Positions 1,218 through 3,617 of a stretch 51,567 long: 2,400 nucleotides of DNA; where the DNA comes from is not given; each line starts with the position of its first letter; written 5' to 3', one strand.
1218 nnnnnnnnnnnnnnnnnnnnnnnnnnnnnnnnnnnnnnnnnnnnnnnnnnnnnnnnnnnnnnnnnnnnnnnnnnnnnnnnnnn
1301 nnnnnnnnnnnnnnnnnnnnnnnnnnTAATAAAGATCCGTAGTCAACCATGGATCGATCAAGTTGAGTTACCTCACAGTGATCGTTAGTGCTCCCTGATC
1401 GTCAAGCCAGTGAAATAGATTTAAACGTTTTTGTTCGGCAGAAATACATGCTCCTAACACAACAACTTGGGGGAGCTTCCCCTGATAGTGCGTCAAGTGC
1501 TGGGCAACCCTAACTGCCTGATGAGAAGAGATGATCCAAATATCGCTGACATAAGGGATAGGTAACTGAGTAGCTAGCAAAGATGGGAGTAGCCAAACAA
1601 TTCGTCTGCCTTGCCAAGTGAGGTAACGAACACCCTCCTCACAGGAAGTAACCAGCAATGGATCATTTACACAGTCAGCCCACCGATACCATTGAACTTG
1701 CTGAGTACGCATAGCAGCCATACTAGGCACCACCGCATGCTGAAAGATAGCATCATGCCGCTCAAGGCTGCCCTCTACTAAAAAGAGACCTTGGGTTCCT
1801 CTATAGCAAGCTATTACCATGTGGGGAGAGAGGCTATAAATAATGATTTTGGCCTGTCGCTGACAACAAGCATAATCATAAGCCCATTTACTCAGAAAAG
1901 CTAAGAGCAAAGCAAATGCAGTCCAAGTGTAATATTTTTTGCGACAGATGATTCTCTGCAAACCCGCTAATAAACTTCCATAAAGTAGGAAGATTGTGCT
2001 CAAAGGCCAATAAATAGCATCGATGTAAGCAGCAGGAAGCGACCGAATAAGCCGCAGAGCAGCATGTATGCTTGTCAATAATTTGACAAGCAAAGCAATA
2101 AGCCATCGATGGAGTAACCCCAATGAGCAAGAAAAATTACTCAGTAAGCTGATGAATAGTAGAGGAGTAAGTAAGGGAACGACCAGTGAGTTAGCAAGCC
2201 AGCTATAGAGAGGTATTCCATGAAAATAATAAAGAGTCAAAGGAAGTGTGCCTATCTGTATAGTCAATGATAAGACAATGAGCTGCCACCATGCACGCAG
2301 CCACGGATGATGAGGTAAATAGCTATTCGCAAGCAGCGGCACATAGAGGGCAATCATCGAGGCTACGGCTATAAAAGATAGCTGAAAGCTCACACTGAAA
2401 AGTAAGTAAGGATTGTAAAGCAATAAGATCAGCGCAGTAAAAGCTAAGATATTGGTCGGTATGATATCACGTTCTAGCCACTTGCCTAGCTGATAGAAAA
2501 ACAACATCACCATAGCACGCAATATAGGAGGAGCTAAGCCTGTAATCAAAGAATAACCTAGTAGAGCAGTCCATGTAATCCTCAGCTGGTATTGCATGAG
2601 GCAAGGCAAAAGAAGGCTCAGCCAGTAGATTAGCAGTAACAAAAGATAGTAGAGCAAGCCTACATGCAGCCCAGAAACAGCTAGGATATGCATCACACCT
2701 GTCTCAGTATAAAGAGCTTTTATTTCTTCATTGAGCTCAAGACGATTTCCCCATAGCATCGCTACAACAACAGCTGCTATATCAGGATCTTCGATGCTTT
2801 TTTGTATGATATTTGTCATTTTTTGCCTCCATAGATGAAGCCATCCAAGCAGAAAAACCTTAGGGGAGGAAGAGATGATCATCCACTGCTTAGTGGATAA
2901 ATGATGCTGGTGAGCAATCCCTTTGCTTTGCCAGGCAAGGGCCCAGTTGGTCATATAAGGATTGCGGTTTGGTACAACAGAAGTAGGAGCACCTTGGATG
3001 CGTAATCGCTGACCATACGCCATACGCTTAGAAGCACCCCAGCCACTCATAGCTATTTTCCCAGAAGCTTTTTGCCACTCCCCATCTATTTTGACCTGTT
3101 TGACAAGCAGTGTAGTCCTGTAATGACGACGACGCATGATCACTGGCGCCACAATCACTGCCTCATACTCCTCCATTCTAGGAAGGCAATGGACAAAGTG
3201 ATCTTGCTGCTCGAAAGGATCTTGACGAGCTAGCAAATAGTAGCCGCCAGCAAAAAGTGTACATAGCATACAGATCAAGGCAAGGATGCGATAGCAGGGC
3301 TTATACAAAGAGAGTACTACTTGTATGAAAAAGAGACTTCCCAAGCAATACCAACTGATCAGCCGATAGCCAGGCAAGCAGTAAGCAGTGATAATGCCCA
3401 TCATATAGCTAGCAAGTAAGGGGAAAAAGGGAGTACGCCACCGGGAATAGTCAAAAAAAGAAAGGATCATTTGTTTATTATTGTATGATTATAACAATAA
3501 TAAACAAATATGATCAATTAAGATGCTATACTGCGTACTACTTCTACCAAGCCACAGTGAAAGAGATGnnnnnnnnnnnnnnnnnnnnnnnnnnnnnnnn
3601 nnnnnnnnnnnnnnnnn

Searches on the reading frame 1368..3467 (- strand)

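Call 83: search_protein_families(library=pfam, proteins=[window:1368-3467:-], max_evalue=0.00001)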
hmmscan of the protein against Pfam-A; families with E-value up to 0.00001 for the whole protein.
window:1368-3467:- (699 aa): 2 families
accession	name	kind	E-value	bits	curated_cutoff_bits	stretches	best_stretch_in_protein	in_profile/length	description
PF03772.21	Competence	-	9.8e-51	173.1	23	1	237-504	1-265/270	Competence protein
PF13567.11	DUF4131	-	6e-13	49.2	31.6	1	38-189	6-158/165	Domain of unknown function (DUF4131)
